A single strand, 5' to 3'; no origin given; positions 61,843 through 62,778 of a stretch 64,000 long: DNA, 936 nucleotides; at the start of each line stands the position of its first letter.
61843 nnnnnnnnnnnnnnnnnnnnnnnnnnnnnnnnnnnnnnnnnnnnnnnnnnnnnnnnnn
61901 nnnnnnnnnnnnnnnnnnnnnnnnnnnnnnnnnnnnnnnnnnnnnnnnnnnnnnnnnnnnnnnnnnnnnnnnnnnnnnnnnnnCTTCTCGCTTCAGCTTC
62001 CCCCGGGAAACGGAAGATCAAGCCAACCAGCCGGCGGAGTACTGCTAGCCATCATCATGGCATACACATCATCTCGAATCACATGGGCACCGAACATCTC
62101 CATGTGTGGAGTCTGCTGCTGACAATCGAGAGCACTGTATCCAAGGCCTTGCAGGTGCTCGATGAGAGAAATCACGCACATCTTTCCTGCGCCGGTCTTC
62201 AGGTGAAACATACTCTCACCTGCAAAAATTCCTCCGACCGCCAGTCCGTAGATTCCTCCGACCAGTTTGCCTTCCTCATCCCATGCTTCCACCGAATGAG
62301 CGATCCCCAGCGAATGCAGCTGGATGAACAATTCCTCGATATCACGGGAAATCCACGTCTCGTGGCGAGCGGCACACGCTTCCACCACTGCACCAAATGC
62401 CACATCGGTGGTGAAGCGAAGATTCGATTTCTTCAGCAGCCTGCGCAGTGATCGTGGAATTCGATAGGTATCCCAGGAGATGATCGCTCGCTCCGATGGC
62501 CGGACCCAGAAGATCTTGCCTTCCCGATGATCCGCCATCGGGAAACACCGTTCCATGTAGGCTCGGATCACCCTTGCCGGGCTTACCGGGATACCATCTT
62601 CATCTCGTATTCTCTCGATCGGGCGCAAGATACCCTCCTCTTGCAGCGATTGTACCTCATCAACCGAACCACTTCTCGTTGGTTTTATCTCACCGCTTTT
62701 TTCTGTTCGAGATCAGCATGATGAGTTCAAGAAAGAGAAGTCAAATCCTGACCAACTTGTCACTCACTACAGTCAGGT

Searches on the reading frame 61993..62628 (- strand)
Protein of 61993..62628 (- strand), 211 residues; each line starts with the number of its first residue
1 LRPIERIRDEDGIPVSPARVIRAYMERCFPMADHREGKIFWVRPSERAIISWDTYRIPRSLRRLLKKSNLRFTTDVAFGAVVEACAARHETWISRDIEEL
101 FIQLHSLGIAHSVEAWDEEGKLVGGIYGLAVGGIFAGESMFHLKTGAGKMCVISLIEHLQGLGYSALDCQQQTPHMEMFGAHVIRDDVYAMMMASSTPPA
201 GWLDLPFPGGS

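Call 21: search_protein_families(library=pfam, max_evalue=0.000001, proteins=[window:61993-62628:-])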
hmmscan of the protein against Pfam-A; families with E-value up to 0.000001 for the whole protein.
window:61993-62628:- (211 aa): 1 family
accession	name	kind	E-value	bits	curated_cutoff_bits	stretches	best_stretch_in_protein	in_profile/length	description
PF03588.20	Leu_Phe_trans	-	2.8e-57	193.3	22.7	1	17-184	1-170/171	Leucyl/phenylalanyl-tRNA protein transferase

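Call 43: find_encoding_contigs(protein=window:61993-62628:-, flank=10000, max_places=4)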
Protein window:61993-62628:- (211 aa): no gene with exactly this product is on record in the collection.
